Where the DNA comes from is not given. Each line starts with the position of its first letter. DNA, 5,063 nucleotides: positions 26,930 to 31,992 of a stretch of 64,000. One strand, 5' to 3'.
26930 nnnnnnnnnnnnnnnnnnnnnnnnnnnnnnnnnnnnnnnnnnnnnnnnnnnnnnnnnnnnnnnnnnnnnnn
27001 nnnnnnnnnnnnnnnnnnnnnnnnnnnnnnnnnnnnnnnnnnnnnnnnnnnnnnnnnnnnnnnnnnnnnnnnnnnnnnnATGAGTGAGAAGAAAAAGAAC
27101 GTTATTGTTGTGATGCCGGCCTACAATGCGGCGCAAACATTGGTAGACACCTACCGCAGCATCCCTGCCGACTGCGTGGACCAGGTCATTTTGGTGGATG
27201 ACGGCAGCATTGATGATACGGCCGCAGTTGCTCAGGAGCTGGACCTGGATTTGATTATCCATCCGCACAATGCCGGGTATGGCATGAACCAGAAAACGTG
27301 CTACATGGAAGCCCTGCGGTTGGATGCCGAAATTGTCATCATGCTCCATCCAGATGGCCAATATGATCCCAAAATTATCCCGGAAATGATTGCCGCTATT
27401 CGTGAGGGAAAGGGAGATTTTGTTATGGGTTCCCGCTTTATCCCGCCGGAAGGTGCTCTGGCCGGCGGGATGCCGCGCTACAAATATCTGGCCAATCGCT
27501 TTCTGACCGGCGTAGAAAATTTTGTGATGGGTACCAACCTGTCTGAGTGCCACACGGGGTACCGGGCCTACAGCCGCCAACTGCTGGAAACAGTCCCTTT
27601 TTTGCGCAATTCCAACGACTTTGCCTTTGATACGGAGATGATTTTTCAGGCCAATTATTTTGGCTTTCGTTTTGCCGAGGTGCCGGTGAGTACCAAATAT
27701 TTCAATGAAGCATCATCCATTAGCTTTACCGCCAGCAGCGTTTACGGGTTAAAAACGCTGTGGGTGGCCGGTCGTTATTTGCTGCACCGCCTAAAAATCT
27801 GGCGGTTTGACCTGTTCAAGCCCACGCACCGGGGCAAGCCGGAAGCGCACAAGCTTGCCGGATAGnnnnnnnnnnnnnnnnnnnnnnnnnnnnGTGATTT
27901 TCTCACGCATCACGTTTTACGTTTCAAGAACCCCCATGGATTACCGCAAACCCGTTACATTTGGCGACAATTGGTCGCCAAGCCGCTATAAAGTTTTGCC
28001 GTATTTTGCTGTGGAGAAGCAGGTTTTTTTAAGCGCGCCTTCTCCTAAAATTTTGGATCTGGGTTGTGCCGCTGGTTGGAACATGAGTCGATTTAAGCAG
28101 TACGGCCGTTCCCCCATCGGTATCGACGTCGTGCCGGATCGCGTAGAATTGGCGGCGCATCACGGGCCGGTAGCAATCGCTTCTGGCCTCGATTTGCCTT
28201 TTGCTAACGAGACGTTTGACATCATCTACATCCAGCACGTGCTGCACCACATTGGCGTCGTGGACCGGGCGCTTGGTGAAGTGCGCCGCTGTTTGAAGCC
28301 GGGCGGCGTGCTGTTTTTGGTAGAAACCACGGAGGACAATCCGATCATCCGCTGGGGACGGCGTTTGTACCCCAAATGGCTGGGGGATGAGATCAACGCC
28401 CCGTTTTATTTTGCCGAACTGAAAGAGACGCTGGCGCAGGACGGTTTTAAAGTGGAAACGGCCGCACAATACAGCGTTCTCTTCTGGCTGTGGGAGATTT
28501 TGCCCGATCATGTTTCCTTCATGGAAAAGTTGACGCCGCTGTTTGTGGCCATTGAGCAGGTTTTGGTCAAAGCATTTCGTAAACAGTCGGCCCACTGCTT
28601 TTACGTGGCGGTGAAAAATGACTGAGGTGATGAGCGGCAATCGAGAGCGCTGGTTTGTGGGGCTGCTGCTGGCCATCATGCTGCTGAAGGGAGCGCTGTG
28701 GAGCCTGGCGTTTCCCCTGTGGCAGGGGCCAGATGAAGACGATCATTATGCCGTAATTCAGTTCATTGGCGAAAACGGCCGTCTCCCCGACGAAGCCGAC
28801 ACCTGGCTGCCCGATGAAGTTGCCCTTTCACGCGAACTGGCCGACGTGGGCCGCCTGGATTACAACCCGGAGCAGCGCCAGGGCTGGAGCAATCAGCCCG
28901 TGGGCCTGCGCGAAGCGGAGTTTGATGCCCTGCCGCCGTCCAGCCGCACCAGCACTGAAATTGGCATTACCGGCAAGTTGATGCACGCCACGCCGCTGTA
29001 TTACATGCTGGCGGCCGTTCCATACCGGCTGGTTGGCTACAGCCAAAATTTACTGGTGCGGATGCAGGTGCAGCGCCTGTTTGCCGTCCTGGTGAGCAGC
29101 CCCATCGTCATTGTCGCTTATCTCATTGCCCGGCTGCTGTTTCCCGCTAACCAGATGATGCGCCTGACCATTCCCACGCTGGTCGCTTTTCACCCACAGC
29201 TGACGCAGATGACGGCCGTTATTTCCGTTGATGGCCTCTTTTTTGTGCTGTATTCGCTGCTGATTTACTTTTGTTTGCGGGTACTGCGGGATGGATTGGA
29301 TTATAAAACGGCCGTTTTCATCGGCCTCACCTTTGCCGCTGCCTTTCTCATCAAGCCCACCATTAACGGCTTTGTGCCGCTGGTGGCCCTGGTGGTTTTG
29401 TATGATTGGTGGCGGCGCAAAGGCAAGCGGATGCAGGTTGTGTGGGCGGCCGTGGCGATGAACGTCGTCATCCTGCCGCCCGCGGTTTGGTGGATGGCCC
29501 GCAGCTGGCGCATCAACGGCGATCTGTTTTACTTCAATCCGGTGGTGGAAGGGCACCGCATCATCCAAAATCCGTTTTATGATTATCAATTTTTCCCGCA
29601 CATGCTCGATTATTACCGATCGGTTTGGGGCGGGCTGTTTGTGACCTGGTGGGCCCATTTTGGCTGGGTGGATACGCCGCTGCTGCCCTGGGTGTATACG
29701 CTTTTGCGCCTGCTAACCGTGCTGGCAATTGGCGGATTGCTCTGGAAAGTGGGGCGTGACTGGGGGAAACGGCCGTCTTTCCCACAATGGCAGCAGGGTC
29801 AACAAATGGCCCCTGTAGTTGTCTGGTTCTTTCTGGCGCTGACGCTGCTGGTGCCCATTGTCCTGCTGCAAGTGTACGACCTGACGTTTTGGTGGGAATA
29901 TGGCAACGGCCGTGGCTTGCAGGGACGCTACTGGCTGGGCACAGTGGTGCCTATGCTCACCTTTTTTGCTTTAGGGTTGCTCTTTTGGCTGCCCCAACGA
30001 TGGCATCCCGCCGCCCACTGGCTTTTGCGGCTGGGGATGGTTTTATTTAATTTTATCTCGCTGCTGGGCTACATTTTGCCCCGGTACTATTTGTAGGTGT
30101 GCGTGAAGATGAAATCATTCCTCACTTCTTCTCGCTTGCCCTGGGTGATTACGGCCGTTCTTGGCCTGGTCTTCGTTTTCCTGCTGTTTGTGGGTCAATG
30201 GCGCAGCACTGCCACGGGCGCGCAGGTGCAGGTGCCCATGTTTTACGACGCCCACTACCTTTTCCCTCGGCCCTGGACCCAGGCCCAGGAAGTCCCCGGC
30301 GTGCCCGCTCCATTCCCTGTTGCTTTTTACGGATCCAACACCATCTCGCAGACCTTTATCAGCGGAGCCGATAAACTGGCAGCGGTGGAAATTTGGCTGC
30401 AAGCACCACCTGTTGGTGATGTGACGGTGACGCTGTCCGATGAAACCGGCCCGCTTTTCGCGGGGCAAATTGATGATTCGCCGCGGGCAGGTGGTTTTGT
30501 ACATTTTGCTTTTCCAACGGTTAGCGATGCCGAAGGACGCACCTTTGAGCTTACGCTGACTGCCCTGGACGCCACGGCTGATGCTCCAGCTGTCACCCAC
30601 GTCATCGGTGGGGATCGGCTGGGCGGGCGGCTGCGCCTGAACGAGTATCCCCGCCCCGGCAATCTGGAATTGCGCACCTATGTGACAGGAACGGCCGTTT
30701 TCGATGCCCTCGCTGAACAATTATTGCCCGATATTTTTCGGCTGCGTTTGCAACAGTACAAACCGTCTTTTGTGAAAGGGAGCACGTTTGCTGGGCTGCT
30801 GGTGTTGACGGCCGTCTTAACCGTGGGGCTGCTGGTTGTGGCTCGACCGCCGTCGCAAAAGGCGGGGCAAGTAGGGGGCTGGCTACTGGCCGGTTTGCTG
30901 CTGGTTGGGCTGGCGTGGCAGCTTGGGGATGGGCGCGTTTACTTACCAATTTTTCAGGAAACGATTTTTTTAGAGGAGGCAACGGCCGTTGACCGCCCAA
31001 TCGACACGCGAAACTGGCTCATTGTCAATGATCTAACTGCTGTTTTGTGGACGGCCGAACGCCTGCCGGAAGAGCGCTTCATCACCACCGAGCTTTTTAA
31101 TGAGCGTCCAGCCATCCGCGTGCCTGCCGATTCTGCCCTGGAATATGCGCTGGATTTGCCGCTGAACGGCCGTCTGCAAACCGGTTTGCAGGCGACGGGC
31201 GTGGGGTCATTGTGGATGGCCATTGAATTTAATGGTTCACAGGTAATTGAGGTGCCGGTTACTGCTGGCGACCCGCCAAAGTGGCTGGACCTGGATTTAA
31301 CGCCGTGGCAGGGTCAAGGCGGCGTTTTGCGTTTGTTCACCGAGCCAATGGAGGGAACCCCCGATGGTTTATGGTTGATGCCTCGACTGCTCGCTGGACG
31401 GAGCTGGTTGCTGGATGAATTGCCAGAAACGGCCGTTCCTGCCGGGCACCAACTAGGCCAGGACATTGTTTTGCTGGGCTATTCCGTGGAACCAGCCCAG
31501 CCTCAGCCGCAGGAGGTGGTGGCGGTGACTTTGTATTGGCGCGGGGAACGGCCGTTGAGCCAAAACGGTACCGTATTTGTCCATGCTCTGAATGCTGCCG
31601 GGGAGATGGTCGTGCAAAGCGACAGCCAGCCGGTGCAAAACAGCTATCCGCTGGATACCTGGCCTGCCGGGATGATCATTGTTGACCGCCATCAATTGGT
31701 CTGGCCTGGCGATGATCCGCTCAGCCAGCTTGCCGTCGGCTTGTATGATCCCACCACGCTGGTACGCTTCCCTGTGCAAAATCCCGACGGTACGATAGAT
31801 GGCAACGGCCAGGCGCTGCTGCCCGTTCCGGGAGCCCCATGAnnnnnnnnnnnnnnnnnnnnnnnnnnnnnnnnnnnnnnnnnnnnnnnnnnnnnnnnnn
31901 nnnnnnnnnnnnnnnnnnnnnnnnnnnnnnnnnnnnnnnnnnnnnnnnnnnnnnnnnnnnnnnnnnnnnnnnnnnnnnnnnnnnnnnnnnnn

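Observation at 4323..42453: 38-kb island packed with 11 GT-C-like membrane proteins: candidate multi-step extracytoplasmic glycan assembly system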

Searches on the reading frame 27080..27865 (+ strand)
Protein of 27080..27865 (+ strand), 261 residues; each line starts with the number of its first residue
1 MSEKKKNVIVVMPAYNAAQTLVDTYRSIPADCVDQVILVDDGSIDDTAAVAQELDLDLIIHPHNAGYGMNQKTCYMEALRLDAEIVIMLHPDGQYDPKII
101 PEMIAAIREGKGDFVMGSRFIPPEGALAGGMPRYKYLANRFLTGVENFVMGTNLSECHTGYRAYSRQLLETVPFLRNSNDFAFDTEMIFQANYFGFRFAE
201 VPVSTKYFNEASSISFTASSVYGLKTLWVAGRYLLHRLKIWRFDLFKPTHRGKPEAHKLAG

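Call 4: search_protein_families(library=pfam, proteins=[window:27080-27865:+], max_evalue=0.01)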
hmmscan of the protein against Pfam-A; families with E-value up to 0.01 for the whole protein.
window:27080-27865:+ (261 aa): 1 family
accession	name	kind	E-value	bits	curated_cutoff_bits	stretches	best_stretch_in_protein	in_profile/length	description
PF00535.33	Glycos_transf_2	-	1.6e-18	67.6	23.3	1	10-171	2-166/168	Glycosyl transferase family 2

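Call 7: search_protein_families(library=ncbifam, proteins=[window:27080-27865:+], max_evalue=0.01)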
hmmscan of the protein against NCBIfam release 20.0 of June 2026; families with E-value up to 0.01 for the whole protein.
window:27080-27865:+ (261 aa): 15 families
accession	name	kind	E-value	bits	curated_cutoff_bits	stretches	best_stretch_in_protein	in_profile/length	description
TIGR04182.1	glyco_TIGR04182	equivalog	1.7e-22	80.1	325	1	7-207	1-192/293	S-layer glycoprotein N-glycosyltransferase AglJ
NF058614.1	PPMAGASynPpgS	equivalog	1.4e-21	77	370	1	8-212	2-203/226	polyprenyl-phospho-N-acetylgalactosaminyl synthase PpgS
NF041391.1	DPhHxTase_Halo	equivalog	9.4e-17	60.7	375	1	13-204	2-182/213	dolichyl-phosphate hexose transferase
NF047588.1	GlcsyltransPgfSStrep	equivalog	7.6e-09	35.2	500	1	9-224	4-215/308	glycosyltransferase PgfS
TIGR04283.1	glyco_like_mftF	equivalog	1.9e-07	30.9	182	1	10-108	3-98/221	TIGR04283 family arsenosugar biosynthesis glycosyltransferase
NF007986.1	PRK10714.1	equivalog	3e-07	29.8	529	1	3-203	3-198/316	undecaprenyl-phosphate 4-deoxy-4-formamido-L-arabinose transferase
NF041875.1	EPS_EpsD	equivalog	4.7e-07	29.5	370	1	10-208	3-206/325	exopolysaccharide biosynthesis glycosyltransferase EpsD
NF010496.0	PRK13915.1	equivalog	1.5e-05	24.3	262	1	4-53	29-83/307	glucosyl-3-phosphoglycerate synthase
TIGR03937.1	PgaC_IcaA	equivalog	0.00015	20.8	422.3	1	4-107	43-150/407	poly-beta-1,6-N-acetyl-D-glucosamine synthase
NF007482.0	PRK10073.1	equivalog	0.00023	20.3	423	1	1-55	1-57/334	glycosyltransferase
NF047683.1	TeichurnBiosyTuaG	equivalog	0.00032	20.4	400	1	1-54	1-56/252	teichuronic acid biosynthesis protein TuaG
TIGR03111.1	glyc2_xrt_Gpos1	hypoth_equivalog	0.0012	17.7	363.95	1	6-190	49-247/439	TIGR03111 family XrtG-associated glycosyltransferase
TIGR03965.1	mycofact_glyco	equivalog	0.0014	17.5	280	1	3-68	71-143/467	mycofactocin biosynthesis glycosyltransferase MftF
TIGR01556.1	rhamnosyltran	subfamily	0.0041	16.3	200.55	1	21-120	10-112/281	rhamnosyltransferase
TIGR03469.1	HpnB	hypoth_equivalog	0.0043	16.1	379.25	1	6-54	44-95/386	hopene-associated glycosyltransferase HpnB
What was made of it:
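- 27080..27865 (+): Second polyprenyl-phosphate-sugar synthase-like GT2, soluble, 261 aa. Best NCBIfam matches are AglJ 1.7e-22, PpgS 1.4e-21 and Dol-P-hexose transferase 9e-17, all below their equivalog cut-offs (call 7).
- Closest known: Mycobacterial arabinogalactan/LAM assembly. Same: The 27080 protein resembles PpgS (call 7).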

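Call 64: search_solved_structures(query=window:27080-27865:+, max_evalue=0.001)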
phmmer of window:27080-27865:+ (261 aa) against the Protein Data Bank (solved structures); distinct sequences matched with E-value up to 0.001: 4.
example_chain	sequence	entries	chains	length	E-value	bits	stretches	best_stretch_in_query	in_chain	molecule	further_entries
5mlz_A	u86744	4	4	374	1.4e-07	34.8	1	7-193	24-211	Dolichol monophosphate mannose synthase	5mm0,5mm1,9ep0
9bhc_C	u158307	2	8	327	1.3e-06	31.6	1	6-204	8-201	Undecaprenyl-phosphate 4-deoxy-4-formamido-L-arabinose transferase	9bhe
8vxh_A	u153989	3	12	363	1.7e-06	31.2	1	6-204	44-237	Undecaprenyl-phosphate 4-deoxy-4-formamido-L-arabinose transferase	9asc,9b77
9hwj_A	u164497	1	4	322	4e-05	26.7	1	6-204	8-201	Undecaprenyl-phosphate 4-deoxy-4-formamido-L-arabinose transferase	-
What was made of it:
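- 27080..27865 (+): PDB: DPMS 1.4e-7 and ArnC 1.3e-6 (call 64).
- On Three-component (synthase / flippase / GT-C) glycosylation systems: The 27080 protein matches AglJ, PpgS, DPMS and ArnC (calls 7, 64).
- The 27080 protein resembles AglJ, PpgS, DPMS and ArnC (calls 7, 64).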

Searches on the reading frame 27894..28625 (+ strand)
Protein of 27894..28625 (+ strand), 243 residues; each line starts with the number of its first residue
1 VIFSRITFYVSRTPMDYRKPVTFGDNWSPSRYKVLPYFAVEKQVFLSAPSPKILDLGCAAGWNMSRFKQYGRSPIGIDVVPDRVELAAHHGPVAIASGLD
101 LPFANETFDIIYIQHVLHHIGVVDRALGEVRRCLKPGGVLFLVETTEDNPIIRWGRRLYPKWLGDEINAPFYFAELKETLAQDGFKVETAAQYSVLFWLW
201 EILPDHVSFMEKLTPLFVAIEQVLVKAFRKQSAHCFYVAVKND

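Call 4: search_protein_families(library=pfam, proteins=[window:27894-28625:+], max_evalue=0.01)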
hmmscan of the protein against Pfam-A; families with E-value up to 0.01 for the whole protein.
window:27894-28625:+ (243 aa): 7 families
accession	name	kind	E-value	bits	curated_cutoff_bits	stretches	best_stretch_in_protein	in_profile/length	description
PF08241.18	Methyltransf_11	-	6.2e-19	68.9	21.2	1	54-142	1-95/95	Methyltransferase domain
PF13489.12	Methyltransf_23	-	5.7e-16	59.1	27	1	48-188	21-162/164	Methyltransferase domain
PF13649.12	Methyltransf_25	-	2.6e-14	54.1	27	1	53-138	1-97/97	Methyltransferase domain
PF08242.18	Methyltransf_12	-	2.3e-10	41.5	30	1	54-140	1-98/98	Methyltransferase domain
PF13847.12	Methyltransf_31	-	2.6e-09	37.3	27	1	52-144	6-111/145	Methyltransferase domain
PF01209.24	Ubie_methyltran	-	3e-07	30.5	20.1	1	95-147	104-156/233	ubiE/COQ5 methyltransferase family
PF10842.14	DUF2642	-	0.0031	17.8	22.7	0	170-224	8-60/64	Protein of unknown function (DUF2642)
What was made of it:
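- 27894..28625 (+): SAM-dependent methyltransferase, 243 aa. Methyltransf_11 68.9 bits (call 4).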

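Call 54: search_protein_families(library=ncbifam, proteins=[window:27894-28625:+], max_evalue=0.01)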
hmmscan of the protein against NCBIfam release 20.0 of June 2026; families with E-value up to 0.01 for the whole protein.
window:27894-28625:+ (243 aa): 28 families (the best 25 are shown)
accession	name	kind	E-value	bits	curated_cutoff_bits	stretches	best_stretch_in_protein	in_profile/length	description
NF045667.1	MTase_DVU1556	equivalog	5.4e-16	58.7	155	1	48-194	21-169/213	DVU_1556 family methyltransferase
NF001241.0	PRK00216.1-2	equivalog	9.3e-10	38.5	327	1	47-162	49-165/231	demethylmenaquinone methyltransferase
TIGR01934.1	MenG_MenH_UbiE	subfamily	2.1e-08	33.8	158.35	1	49-152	39-152/223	ubiquinone/menaquinone biosynthesis methyltransferase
NF045825.1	FAmtase_mtf2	equivalog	3.1e-08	33.2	400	1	26-158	37-174/248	fatty-acid O-methyltransferase Mtf2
NF001244.0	PRK00216.1-5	equivalog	4.4e-08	32.7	216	1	49-160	48-172/236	bifunctional demethylmenaquinone methyltransferase/2-methoxy-6-polyprenyl-1,4-benzoquinol methylase UbiE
TIGR01983.1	UbiG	equivalog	4.3e-07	29.5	102.95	1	50-143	50-152/228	bifunctional 2-polyprenyl-6-hydroxyphenol methylase/3-demethylubiquinol 3-O-methyltransferase UbiG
NF001240.0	PRK00216.1-1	equivalog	6.4e-07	28.7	378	1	94-146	120-172/251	bifunctional demethylmenaquinone methyltransferase/2-methoxy-6-polyprenyl-1,4-benzoquinol methylase UbiE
NF047649.1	MTase_UXPK_star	exception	9.1e-07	28.2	460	1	49-144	77-183/283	methyltransferase/UXPK-star double selenoprotein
NF041536.1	ArsM_DUF2284_UU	exception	1.2e-06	27.2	575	1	52-145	79-183/459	arsenite methyltransferase/DUF2284 domain selenoprotein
TIGR02072.1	BioC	equivalog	1.3e-06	28.4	184.95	1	50-145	35-135/244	malonyl-ACP O-methyltransferase BioC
NF040539.1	AST_met_ArsM_2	exception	6.2e-06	26.2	240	1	51-142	58-163/262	putative arsinothricin biosynthesis methyltransferase ArsM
NF041675.1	sarc_dimgly_tmase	equivalog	7e-06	26.2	550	1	99-144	126-171/278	sarcosine/dimethylglycine N-methyltransferase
NF011527.0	PRK14968.1-1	equivalog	7.8e-06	25.7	242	1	48-112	33-98/192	putative methyltransferase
NF041537.1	ArsM_AhpD_UU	exception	1.5e-05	24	510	1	51-144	78-182/345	arsenite methyltransferase/AhpD domain selenoprotein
NF001243.0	PRK00216.1-4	equivalog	1.7e-05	24.3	235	1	97-149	106-158/237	demethylmenaquinone methyltransferase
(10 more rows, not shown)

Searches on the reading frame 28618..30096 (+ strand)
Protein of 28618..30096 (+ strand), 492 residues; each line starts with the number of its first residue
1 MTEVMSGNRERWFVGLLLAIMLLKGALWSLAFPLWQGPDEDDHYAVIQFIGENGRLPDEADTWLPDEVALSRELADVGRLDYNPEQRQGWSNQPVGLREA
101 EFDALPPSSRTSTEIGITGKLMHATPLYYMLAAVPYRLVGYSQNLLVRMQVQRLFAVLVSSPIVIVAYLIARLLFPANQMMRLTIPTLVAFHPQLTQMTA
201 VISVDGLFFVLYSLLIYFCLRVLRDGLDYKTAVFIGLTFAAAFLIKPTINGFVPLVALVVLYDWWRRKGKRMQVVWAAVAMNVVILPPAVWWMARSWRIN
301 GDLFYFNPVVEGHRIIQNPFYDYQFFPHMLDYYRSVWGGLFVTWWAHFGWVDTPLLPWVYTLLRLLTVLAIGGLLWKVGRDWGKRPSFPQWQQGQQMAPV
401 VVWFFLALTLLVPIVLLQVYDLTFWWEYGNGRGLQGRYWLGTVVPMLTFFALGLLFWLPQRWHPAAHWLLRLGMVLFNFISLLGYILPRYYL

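Call 4: search_protein_families(library=pfam, proteins=[window:28618-30096:+], max_evalue=0.01)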
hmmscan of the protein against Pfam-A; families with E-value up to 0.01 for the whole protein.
window:28618-30096:+ (492 aa): 1 family
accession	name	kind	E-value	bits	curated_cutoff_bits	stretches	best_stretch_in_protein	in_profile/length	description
PF13231.12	PMT_2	-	1.6e-08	35.4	26.1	1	149-292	21-160/160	Dolichyl-phosphate-mannose-protein mannosyltransferase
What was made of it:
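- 28618..30096 (+): GT-C no. 9, PMT_2 type, 492 aa, motif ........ at residue 37; part of the conserved core module. PMT_2 35.4 bits (call 4).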

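Call 6: search_protein_families(library=ncbifam, proteins=[window:28618-30096:+], max_evalue=0.01)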
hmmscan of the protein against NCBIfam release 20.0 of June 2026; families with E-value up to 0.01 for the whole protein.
window:28618-30096:+ (492 aa): 0 families

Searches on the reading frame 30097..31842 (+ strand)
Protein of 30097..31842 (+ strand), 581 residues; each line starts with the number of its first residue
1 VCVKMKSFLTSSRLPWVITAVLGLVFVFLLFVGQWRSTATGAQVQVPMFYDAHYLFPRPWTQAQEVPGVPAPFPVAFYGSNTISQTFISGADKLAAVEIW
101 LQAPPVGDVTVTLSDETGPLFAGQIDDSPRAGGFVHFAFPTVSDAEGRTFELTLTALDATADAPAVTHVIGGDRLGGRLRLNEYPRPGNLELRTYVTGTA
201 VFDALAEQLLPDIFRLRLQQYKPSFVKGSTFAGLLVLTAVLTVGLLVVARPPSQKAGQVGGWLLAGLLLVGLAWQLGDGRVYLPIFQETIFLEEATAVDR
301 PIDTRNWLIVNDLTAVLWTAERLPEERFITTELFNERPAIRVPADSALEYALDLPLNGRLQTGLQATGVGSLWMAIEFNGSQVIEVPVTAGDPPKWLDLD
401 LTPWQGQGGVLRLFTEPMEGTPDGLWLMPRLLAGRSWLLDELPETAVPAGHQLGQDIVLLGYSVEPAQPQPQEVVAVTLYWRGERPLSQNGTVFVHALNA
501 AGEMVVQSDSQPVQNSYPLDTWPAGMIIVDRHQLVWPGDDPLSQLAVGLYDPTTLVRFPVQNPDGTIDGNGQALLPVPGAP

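Call 4: search_protein_families(library=pfam, proteins=[window:30097-31842:+], max_evalue=0.01)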
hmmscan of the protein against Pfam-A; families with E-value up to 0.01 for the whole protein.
window:30097-31842:+ (581 aa): 0 families

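Call 6: search_protein_families(library=ncbifam, proteins=[window:30097-31842:+], max_evalue=0.01)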
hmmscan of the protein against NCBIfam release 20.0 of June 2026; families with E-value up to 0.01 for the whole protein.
window:30097-31842:+ (581 aa): 0 families
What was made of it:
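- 30097..31842 (+): Not a GT-C. A membrane protein with 3 TM segments, two extracytoplasmic regions and the shared C-terminal beta-sandwich (about 31399-31839); part of the conserved core module. No Pfam or NCBIfam hit (calls 4, 6).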
